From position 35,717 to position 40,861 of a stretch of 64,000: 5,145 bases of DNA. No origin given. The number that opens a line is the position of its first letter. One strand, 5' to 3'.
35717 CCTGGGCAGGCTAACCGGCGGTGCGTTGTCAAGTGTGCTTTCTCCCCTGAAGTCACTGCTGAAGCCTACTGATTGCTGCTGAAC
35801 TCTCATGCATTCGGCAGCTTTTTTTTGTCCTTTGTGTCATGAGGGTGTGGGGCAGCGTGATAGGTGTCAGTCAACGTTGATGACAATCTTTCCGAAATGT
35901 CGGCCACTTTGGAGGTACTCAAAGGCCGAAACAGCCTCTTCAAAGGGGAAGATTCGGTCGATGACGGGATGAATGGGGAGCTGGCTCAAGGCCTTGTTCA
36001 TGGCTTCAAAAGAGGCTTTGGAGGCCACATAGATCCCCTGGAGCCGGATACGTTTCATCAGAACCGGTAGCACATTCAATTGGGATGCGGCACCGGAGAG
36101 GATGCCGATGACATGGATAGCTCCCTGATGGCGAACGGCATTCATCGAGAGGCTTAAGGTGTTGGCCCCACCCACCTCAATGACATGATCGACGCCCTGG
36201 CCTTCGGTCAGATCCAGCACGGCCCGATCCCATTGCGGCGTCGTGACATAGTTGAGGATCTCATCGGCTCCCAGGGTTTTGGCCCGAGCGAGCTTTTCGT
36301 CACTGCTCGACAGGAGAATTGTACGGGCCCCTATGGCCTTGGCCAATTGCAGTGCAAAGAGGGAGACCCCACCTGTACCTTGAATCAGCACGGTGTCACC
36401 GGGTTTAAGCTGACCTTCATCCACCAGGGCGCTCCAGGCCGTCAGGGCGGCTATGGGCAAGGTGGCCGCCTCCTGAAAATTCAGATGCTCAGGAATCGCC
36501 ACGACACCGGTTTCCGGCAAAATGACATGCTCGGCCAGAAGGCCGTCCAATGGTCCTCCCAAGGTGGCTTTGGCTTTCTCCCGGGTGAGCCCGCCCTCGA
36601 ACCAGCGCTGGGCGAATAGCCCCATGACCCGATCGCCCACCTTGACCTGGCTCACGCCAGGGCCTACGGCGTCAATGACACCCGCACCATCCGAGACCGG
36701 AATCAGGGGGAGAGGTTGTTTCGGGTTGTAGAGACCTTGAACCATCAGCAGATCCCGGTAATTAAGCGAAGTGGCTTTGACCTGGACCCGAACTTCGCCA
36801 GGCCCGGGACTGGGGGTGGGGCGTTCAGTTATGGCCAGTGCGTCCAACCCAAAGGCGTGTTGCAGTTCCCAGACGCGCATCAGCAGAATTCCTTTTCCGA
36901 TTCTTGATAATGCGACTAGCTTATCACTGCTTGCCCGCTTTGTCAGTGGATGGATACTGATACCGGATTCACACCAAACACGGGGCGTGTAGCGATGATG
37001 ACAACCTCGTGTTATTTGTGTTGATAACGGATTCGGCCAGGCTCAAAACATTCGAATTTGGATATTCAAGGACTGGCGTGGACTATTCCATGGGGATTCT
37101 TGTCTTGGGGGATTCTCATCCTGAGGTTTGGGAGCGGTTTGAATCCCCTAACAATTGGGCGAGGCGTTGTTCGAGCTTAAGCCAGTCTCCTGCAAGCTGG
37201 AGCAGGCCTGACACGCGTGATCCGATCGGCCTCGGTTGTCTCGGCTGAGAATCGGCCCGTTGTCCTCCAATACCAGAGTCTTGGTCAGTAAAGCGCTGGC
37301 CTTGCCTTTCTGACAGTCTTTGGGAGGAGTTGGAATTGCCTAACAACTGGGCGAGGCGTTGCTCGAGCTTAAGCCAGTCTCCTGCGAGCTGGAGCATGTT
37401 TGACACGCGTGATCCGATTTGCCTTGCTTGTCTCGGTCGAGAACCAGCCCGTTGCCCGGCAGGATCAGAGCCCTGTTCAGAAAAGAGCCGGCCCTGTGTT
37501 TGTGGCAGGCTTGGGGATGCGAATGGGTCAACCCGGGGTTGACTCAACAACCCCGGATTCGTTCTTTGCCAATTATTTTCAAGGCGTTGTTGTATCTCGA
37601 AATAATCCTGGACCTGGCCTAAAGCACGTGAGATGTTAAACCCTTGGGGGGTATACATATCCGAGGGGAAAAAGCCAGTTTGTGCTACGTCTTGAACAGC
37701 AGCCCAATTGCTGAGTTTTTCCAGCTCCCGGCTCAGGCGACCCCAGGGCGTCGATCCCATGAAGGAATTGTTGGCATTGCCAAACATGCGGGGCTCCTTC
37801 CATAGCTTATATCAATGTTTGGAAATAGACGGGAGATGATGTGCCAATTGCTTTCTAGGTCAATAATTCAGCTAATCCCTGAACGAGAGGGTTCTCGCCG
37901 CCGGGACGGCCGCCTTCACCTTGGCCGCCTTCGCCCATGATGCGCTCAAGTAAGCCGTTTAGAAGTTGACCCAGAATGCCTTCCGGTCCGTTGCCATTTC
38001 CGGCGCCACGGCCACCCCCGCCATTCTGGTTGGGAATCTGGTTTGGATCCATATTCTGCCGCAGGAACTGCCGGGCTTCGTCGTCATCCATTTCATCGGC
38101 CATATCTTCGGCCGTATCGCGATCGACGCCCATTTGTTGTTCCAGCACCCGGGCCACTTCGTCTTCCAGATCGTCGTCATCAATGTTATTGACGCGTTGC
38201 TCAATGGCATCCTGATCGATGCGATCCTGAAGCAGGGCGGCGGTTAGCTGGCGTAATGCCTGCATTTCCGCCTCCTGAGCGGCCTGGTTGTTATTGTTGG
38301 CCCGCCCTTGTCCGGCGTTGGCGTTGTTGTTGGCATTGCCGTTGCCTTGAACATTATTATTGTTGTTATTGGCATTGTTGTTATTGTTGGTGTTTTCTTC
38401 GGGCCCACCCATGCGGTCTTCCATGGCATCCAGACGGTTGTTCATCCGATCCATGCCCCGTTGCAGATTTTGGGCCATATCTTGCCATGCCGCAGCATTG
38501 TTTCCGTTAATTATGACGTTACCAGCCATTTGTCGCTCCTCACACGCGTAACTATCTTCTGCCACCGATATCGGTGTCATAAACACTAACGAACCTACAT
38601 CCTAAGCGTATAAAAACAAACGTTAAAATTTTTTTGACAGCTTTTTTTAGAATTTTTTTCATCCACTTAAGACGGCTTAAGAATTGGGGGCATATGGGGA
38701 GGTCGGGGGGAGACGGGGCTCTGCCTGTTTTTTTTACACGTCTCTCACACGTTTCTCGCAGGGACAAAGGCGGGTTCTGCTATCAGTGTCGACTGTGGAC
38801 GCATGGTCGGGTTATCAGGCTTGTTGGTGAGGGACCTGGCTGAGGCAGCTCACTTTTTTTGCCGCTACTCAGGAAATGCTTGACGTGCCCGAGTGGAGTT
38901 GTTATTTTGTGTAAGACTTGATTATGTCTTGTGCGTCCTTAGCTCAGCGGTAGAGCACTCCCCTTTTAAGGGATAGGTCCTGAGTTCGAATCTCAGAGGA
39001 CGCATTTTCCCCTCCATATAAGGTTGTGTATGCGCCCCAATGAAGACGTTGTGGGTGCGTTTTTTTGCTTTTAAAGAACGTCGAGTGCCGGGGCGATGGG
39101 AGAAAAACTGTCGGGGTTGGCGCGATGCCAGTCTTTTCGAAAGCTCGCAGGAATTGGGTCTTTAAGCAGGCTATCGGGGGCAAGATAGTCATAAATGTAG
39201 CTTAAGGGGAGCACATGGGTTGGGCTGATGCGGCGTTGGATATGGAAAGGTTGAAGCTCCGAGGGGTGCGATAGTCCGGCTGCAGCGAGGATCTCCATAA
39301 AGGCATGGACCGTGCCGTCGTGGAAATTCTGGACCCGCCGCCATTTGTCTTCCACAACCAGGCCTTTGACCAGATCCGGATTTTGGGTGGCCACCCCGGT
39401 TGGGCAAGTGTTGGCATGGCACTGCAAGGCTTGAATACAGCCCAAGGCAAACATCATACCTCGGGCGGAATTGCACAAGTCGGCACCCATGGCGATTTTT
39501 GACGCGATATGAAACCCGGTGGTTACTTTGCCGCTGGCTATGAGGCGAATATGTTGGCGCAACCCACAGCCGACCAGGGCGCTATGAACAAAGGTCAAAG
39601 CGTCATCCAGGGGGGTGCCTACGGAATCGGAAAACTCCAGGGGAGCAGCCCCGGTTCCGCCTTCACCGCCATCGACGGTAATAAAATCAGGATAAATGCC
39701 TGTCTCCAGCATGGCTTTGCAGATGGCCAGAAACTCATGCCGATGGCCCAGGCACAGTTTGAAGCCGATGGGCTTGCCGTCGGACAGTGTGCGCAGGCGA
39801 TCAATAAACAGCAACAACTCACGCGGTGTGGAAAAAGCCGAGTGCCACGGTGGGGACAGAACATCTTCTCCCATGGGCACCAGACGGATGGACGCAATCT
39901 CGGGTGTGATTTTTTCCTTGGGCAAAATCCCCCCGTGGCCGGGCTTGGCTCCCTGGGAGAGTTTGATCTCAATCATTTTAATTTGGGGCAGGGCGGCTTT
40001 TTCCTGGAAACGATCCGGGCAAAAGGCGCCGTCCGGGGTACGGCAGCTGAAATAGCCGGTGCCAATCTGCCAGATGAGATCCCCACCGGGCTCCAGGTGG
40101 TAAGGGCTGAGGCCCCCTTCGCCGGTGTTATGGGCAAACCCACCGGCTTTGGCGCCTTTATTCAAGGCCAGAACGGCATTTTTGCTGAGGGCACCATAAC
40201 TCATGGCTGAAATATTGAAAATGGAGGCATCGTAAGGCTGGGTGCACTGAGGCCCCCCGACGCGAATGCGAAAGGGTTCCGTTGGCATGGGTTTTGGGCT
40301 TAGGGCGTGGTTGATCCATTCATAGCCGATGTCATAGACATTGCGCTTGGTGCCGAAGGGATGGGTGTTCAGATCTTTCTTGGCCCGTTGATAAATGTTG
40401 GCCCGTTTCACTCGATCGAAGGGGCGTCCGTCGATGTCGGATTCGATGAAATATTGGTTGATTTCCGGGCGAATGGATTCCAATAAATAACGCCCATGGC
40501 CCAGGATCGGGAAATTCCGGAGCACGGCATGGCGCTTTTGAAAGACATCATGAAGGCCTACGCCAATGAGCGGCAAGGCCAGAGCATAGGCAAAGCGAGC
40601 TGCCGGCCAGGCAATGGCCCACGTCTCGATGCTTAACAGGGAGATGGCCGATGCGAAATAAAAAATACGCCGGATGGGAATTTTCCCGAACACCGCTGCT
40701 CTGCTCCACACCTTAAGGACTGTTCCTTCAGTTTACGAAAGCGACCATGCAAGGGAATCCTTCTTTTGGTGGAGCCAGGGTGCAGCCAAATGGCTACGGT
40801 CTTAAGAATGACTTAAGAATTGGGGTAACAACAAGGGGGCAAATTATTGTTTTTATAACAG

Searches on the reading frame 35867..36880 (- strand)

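Call 23: search_protein_families(library=pfam, proteins=[window:35867-36880:-], max_evalue=0.001)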
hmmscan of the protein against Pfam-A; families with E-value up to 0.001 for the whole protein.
window:35867-36880:- (337 aa): 3 families
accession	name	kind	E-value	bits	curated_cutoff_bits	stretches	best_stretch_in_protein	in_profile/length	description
PF00107.32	ADH_zinc_N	-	3.4e-30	105.1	31.8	1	171-298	1-127/129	Zinc-binding dehydrogenase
PF08240.17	ADH_N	-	2.5e-20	73.1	23.5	1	26-131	1-104/104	Alcohol dehydrogenase GroES-like domain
PF13602.12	ADH_zinc_N_2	-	1.2e-19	72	27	1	203-334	1-134/134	Zinc-binding dehydrogenase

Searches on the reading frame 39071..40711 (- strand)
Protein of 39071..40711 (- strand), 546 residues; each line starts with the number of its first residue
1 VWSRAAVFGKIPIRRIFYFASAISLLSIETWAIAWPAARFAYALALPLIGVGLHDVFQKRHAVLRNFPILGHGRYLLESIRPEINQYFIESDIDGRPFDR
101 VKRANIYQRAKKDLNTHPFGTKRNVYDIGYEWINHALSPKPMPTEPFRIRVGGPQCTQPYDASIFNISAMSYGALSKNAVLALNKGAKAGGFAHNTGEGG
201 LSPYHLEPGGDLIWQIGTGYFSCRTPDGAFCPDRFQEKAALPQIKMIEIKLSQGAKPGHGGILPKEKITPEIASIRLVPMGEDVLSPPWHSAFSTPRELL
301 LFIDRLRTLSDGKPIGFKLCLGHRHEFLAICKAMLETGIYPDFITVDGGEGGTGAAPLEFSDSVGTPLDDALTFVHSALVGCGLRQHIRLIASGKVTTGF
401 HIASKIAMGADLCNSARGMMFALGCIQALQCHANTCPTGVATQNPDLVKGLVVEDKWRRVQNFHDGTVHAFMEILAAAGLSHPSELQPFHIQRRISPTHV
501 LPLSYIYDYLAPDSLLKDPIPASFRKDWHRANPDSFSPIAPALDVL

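Call 23: search_protein_families(library=pfam, proteins=[window:39071-40711:-], max_evalue=0.001)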
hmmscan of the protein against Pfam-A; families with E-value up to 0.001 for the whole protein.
window:39071-40711:- (546 aa): 1 family
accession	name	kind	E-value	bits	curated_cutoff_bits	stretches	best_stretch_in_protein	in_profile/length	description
PF01645.23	Glu_synthase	-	6.5e-88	295.8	20.4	1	164-480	68-368/369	Conserved region in glutamate synthase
